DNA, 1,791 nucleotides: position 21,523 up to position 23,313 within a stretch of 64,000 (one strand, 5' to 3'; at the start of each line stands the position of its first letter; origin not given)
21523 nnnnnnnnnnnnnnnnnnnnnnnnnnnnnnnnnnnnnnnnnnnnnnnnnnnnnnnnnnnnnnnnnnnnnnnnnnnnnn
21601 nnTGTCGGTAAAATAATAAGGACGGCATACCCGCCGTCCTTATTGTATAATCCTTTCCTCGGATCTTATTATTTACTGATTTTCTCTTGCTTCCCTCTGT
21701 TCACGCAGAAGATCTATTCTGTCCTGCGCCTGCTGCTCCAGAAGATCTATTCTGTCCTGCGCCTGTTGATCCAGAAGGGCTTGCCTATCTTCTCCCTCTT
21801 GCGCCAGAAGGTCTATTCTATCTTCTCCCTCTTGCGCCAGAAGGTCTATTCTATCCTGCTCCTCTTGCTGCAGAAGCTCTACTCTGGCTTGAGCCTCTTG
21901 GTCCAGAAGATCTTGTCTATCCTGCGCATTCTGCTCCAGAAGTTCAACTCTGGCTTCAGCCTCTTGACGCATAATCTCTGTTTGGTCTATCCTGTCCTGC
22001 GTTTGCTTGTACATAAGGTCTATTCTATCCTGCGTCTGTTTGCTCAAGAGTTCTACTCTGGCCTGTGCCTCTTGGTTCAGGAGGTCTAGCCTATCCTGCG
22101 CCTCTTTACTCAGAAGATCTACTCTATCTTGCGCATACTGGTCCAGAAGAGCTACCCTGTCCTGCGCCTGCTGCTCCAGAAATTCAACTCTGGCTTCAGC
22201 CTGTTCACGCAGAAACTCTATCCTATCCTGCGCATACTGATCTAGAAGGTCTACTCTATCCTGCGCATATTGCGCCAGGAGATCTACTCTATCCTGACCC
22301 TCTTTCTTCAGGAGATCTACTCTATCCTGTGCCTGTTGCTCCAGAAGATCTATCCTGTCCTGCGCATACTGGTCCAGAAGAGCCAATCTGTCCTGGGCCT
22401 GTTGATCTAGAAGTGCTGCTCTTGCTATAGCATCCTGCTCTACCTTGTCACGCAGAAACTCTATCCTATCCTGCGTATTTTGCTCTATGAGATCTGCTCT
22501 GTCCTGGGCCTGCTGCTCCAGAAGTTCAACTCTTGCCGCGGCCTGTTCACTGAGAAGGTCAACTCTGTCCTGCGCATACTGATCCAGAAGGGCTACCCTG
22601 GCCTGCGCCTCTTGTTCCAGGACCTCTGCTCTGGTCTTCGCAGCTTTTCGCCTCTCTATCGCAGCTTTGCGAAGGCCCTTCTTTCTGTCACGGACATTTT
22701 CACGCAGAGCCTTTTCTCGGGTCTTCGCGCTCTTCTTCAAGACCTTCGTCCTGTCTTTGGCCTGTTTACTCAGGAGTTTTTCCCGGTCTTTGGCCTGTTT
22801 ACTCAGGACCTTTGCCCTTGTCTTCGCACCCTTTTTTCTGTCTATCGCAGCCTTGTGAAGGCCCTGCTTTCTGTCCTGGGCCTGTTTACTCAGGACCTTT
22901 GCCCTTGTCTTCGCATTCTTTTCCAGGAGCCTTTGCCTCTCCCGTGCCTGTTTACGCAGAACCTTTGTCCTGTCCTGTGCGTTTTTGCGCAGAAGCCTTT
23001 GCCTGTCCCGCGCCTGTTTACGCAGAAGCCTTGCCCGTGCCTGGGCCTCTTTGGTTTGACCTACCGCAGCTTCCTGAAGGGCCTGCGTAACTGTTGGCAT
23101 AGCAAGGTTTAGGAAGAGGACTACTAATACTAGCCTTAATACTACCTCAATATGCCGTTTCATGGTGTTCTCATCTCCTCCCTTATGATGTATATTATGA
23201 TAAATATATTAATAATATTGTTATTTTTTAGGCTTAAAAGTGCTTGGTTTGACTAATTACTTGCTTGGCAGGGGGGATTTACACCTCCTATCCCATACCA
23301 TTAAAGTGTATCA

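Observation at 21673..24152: Two paralogous secreted proteins built from 11-residue amphipathic repeats; the only minus-strand genes in 64 kb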

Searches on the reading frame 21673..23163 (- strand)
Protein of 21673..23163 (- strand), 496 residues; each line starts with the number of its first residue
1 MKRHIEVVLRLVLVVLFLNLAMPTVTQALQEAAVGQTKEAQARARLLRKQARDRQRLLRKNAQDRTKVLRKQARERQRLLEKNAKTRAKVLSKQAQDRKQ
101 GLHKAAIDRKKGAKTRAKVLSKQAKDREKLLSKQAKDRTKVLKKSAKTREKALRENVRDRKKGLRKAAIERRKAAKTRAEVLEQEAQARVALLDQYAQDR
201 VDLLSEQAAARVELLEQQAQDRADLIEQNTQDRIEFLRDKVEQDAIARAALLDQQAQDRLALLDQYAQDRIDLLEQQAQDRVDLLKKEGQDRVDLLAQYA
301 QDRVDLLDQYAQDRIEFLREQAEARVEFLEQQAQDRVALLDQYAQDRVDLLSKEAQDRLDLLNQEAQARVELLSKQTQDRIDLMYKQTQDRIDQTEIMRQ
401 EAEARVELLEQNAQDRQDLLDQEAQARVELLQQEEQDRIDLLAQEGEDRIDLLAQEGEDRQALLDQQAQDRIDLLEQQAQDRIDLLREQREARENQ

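Call 5: search_protein_families(library=pfam, proteins=[window:21673-23163:-], max_evalue=0.01)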
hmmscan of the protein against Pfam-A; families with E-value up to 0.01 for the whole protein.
window:21673-23163:- (496 aa): 0 families

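Call 8: find_homologous_proteins(query=window:21673-23163:-, max_evalue=0.001)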
Query window:21673-23163:-: 8000 candidates shared short words with the query, none scored E <= 0.001.

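Call 9: find_encoding_contigs(protein=window:21673-23163:-, flank=10000, max_places=6)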
Protein window:21673-23163:- (496 aa): no gene with exactly this product is on record in the collection.

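Call 11: find_related_loci(query=window:21673-23163:-, collection=genome_contigs, flank=10000)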
Query window:21673-23163:- (496 aa) in genome_contigs; peptide patterns used: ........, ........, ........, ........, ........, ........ (x = any residue, [..] = any of these).
97 stretches matched a pattern, but none encodes a relative of the query by tblastn (E <= 1e-3).
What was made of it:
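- Tried and rejected: GTDB genome scan with A: none (call 11).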

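Call 16: predict_structure(protein=window:21673-23163:-)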
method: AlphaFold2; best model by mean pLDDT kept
length: 496 residues; sequences in the alignment: 1
mean_pLDDT: 74.1   pTM: 0.33
mean pLDDT of the five models: 74.1, 73.3, 70.8, 68.7, 67.7
residues with pLDDT >= 90: 2; 70-90: 357; 50-70: 105; < 50: 32
segments of 3 or more residues with pLDDT < 50: 108-124
pLDDT, mean of each block of 10 residues (from residue 1): 66 66 53 59 80 86 84 81 77 64 49 43 52 66 76 80 80 81 83 86 84 84 83 83 80 80 80 80 67 70 81 82 82 83 84 85 85 86 86 83 82 79 78 75 66 54 50 57 66 51
secondary structure, 60 per line:
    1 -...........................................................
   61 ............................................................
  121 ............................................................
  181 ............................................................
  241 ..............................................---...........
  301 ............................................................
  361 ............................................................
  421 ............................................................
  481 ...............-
elements in order: H2-286 H290-495
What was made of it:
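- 21673..23163 (-): Gene A, 496 aa: signal-like N-terminus plus 39 tandem 11-residue units; predicted all alpha-helix. AF2 model is helix 2-286 and 290-495, mean pLDDT 74 (call 16).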

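Call 22: search_protein_representatives(protein=window:21673-23163:-)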
Query: 496 residues. Proteins with E-value up to 0.001 (for the whole library): 87; up to 1e-10: 12; up to 1e-30: 0. The best 87 are listed.
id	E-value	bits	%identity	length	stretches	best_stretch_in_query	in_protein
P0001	1.2e-20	90.6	18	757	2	178-385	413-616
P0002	1.0e-18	84.3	25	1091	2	252-487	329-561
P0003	2.4e-18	83.1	41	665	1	214-384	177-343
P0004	4.9e-14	68.9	27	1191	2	40-387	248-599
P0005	7.0e-14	68.3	20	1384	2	179-486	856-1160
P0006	2.5e-13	66.5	25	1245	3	266-361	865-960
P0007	3.4e-12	62.8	26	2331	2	263-484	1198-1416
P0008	6.9e-12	61.8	25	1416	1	15-476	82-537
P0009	7.5e-12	61.7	15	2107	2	200-450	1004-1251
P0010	3.5e-11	59.5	28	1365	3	185-488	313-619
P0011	7.3e-11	58.4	30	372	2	247-404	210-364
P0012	9.7e-11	58.0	18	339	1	249-393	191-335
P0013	1.1e-10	57.9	28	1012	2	284-479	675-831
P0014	1.3e-10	57.6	21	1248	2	184-385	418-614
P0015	1.6e-09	54.0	28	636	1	275-445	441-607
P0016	2.1e-07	47.0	18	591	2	257-368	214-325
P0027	1.2e-06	44.5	20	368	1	222-364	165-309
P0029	3.0e-06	43.2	18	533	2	262-363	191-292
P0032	3.8e-06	42.9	28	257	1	302-388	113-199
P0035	5.2e-06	42.4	26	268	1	262-410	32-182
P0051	5.4e-05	39.1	25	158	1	251-362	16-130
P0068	3.9e-04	36.3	31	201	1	255-398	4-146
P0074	5.7e-04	35.7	24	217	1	283-405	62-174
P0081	7.0e-04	35.4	16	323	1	239-375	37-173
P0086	8.0e-04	35.2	31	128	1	258-338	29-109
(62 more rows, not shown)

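Call 43: fold_search(model_id=the predicted structure, library=pdb)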
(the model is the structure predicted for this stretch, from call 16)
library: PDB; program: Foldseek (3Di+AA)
matches with E <= 10: 515; with E <= 0.001: 3
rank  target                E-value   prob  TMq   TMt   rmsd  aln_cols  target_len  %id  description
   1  2ch7_A                5.6e-04  1.00  0.28  0.38  10.3       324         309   15  Crystal structure of the cytoplasmic domain of a bacterial chemoreceptor from Thermotoga maritima (released 2006-04-18)
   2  9a69_B                8.4e-04  1.00  0.34  0.28   9.0       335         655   13  Integrative model of MCPB-MCPC by crosslinking MS and deep learning (released 2024-09-18)
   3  2ch7_B                9.2e-04  1.00  0.31  0.41   9.9       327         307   14  Crystal structure of the cytoplasmic domain of a bacterial chemoreceptor from Thermotoga maritima (released 2006-04-18)
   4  6h2x                  1.6e-03  0.97  0.14  0.18  17.4       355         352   17  MukB coiled-coil elbow from E. coli (released 2019-03-06)
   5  7zr1_C                3.0e-03  0.87  0.15  0.11  36.0       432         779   18  Chaetomium thermophilum Mre11-Rad50-Nbs1 complex bound to ATPyS (composite structure) (released 2023-01-11)
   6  3zx6_B                4.5e-03  0.98  0.16  0.23  14.9       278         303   14  Structure of Hamp(AF1503)-Tsr fusion - Hamp (A291V) mutant (released 2012-02-29)
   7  7zr1_D                4.9e-03  0.87  0.16  0.12  35.1       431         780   18  Chaetomium thermophilum Mre11-Rad50-Nbs1 complex bound to ATPyS (composite structure) (released 2023-01-11)
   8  7sqc_1K               7.4e-03  0.99  0.21  0.29  59.3       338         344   14  Ciliary C1 central pair apparatus isolated from Chlamydomonas reinhardtii (released 2022-04-13)
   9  7n6g_3R               9.6e-03  0.98  0.23  0.30  62.8       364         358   13  C1 of central pair (released 2022-05-18)
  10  7sqc_1J               1.0e-02  0.96  0.20  0.28  65.0       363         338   12  Ciliary C1 central pair apparatus isolated from Chlamydomonas reinhardtii (released 2022-04-13)
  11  3zx6_A                1.1e-02  0.96  0.18  0.25  12.6       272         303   15  Structure of Hamp(AF1503)-Tsr fusion - Hamp (A291V) mutant (released 2012-02-29)
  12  9a65_A                1.4e-02  1.00  0.28  0.26  10.4       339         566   14  Integrative model of YVAQ-MCPB by crosslinking MS and deep learning (released 2024-09-18)
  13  7n6g_3O               1.6e-02  0.92  0.21  0.27  61.6       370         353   14  C1 of central pair (released 2022-05-18)
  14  9ea7                  2.2e-02  0.80  0.15  0.02  57.8       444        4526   10  The Structure of ApoB100 from Human Low-Density Lipoprotein (released 2024-12-18)
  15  8wjo_B                2.5e-02  0.96  0.20  0.29  12.6       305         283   16  Cryo-EM structure of 8-subunit Smc5/6 arm region (released 2024-06-26)
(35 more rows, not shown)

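Call 47: search_protein_families(library=pfam, proteins=[window:21673-23163:-], max_evalue=10)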
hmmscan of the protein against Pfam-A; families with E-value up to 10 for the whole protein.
window:21673-23163:- (496 aa): 4 families
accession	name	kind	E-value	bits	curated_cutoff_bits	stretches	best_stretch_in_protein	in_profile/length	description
PF18440.7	GlcNAc-1_reg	-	0.61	11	26.4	1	327-368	27-68/87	Putative GlcNAc-1 phosphotransferase regulatory domain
PF14073.11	Cep57_CLD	-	0.97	9.9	28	3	59-163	20-121/178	Centrosome localisation domain of Cep57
PF09650.15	PHA_gran_rgn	-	2.8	8.7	26.6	1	284-333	9-58/87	Putative polyhydroxyalkanoic acid system protein (PHA_gran_rgn)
PF07785.16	DUF1623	-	4.5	7.9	25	0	245-280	50-84/90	Protein of unknown function (DUF1623)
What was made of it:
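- A and B match no Apolipoprotein, Perilipin, Synuclein or LEA_4 model, even at E <= 10 (call 47).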

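Call 48: search_solved_structures(query=window:21673-23163:-, max_evalue=1)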
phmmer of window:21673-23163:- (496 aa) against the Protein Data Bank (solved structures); distinct sequences matched with E-value up to 1: 0.

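Call 51: search_protein_families(library=ncbifam, proteins=[window:21673-23163:-], max_evalue=1)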
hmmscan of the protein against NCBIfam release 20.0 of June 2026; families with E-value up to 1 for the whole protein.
window:21673-23163:- (496 aa): 3 families
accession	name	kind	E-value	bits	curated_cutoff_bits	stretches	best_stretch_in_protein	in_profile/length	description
NF005055.0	PRK06462.1-5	equivalog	0.045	12.8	389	1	237-336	151-250/341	asparagine synthetase A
NF009314.0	PRK12674.1-2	subfamily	0.15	11.8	102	0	4-41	60-97/116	Na+/H+ antiporter subunit G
NF050102.1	DivIVA_Wag31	equivalog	0.52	10.2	260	2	343-433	120-208/256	DivIVA-like cell division protein Wag31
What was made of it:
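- On ATP synthase subunit b: No Pfam or NCBIfam hit (calls 47, 51).
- On Periplasmic helical chaperones (Skp/OmpH, CpxP/Spy LTXXQ): No Pfam or NCBIfam hit at E <= 10 and E <= 1 respectively (calls 47, 51).
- No match to OmpH/Skp, LTXXQ (CpxP/Spy) or LEA_4 models (calls 5, 47, 51).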

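Call 52: search_protein_families(library=phrogs, proteins=[window:21673-23163:-], max_evalue=1)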
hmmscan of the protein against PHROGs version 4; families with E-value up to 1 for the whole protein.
window:21673-23163:- (496 aa): 2 families
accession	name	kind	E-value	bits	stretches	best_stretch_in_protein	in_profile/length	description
phrog_36645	-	unknown function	0.053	14.8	0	311-352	44-85/132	-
phrog_20283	-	unknown function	0.17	12.9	0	361-373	20-32/49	-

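Call 53: search_protein_families(library=padloc, proteins=[window:21673-23163:-], max_evalue=1)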
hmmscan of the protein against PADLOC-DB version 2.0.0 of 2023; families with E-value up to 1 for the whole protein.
window:21673-23163:- (496 aa): 0 families
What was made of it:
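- On Phage spanin or other phage and defence proteins: PADLOC gave nothing meaningful (calls 52, 53).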

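Call 58: search_protein_families(library=pfam, proteins=[P0032, P0051, P0068, P0074, P0086, P0035, P0016, P0027, P0029, P0081], max_evalue=0.01)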
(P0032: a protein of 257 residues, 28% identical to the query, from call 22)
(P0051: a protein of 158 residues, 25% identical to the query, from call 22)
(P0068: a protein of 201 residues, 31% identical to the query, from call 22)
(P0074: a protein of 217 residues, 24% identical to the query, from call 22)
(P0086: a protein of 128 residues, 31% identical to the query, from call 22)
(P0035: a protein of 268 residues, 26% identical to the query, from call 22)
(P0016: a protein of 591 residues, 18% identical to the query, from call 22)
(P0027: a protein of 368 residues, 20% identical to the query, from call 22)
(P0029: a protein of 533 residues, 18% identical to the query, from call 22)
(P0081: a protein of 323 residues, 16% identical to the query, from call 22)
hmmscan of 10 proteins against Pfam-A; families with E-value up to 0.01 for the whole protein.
P0032 (257 aa): 0 families

P0051 (158 aa): 0 families

P0068 (201 aa): 2 families
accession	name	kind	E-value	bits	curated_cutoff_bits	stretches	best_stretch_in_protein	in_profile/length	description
PF01442.23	Apolipoprotein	-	1.4e-13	51.4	90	1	6-155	32-180/190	Apolipoprotein A1/A4/E domain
PF12732.12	YtxH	-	0.0039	18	37.5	0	58-94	34-70/71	YtxH-like protein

P0074 (217 aa): 1 family
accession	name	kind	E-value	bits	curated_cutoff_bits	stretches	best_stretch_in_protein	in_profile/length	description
PF04461.18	DUF520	-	0.0098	16.5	23.2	0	113-162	104-153/161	Protein of unknown function (DUF520)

P0086 (128 aa): 2 families
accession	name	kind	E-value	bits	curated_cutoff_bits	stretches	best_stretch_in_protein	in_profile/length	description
PF22251.1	PFF1_TM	-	0.0062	16.5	32.3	1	11-113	104-207/300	Vacuolar membrane protease, transmembrane domain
PF19745.5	FUT8_N_cat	-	0.0071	15.6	27.6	1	32-125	47-142/499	Alpha-(1,6)-fucosyltransferase N- and catalytic domains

P0035 (268 aa): 3 families
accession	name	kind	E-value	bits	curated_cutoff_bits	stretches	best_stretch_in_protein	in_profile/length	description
PF11758.13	Bacteriocin_IIi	-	6.3e-08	32.8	25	0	41-59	7-25/51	Aureocin-like type II bacteriocin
PF14490.11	HHH_RecD2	-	0.00031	21.1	27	0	178-199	20-41/92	ATP-dependent RecD2 DNA helicase HHH domain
PF18669.6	Trp_ring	-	0.0019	18.9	27.1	0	70-86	29-44/51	Trimeric autotransporter adhesin Trp ring domain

P0016 (591 aa): 4 families
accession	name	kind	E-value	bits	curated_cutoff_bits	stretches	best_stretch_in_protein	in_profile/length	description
PF14021.12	TNT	-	3.3e-16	59.9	27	2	470-520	4-50/88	Tuberculosis necrotizing toxin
PF11758.13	Bacteriocin_IIi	-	8.5e-06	25.9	25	0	282-300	6-24/51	Aureocin-like type II bacteriocin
PF09361.15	Phasin_2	-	0.0016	19.1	24.9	0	275-320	3-48/100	Phasin protein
PF07268.16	EppA_BapA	-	0.0038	17.6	29.1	0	255-306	83-135/138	Exported protein precursor (EppA/BapA)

P0027 (368 aa): 6 families
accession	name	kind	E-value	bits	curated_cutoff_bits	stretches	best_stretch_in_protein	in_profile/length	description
PF01442.23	Apolipoprotein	-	5.5e-09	36.4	90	1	194-309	23-139/190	Apolipoprotein A1/A4/E domain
PF02601.20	Exonuc_VII_L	-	0.00064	19.7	35.9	1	168-311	123-266/315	Exonuclease VII, large subunit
PF10337.15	ArAE_2_N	-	0.0011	18.5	23.5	1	170-307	330-457/470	Putative ER transporter, 6TM, N-terminal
PF05227.19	CHASE3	-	0.0039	17.5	28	0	167-212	45-90/138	CHASE3 domain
PF14897.12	EpsG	-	0.007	16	30.1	0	12-148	148-281/326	EpsG family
PF04513.17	Baculo_PEP_C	-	0.0097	16.4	38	0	266-314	49-97/140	Baculovirus polyhedron envelope protein, PEP, C terminus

P0029 (533 aa): 7 families
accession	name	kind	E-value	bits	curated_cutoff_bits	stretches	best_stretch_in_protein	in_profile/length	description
PF14414.12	WHH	-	1.8e-14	53.6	25.1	1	494-531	2-40/43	A nuclease of the HNH/ENDO VII superfamily with conserved WHH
PF12639.13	Colicin-DNase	-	4.1e-11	44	25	1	478-526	50-96/96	DNase/tRNase domain of colicin-like bacteriocin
PF09744.14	RH1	-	0.00011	22.5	24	0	89-111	2-24/65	RILP homology 1 domain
PF09361.15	Phasin_2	-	0.00089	19.9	24.9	0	82-105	74-97/100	Phasin protein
PF23432.1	DUF7118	-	0.0018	17.9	27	0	241-356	9-111/357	Domain of unknown function (DUF7118)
PF03238.18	ESAG1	-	0.0054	16.7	27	0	154-193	34-72/227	ESAG protein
PF19026.7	UBA_HYPK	-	0.0064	16.3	27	0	210-226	22-38/41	HYPK UBA domain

P0081 (323 aa): 6 families
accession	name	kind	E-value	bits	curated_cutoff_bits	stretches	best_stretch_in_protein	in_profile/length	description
PF15998.10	DUF4773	-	5.9e-27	95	27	1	199-312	2-114/118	Domain of unknown function (DUF4773)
PF05893.19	LuxC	-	0.0022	17.4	21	0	115-165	173-222/401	Acyl-CoA reductase (LuxC)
PF06007.16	PhnJ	-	0.0044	16.5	25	0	79-106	52-77/275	Phosphonate metabolism protein PhnJ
PF07096.16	DUF1358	-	0.006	16.9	23.4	0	97-124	44-71/115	Protein of unknown function (DUF1358)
PF25692.1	Phage_depo_C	-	0.0075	17.1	25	0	75-124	26-74/90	Phage depolymerase C-terminal beta sandwich domain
PF22139.1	XPD_arch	-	0.0082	16.7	27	0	98-197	4-104/110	DNA repair helicase XPD, arch domain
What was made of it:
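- On Exchangeable apolipoprotein (Pfam PF01442 Apolipoprotein A1/A4/E): Unrelated hits P0068 and P0027 do match it weakly (call 58), so the model can detect bacterial 11-mer proteins.
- Some unrelated 11-mer proteins pulled out by the search do weakly match the Apolipoprotein Pfam model: P0068 and P0027 (call 58).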
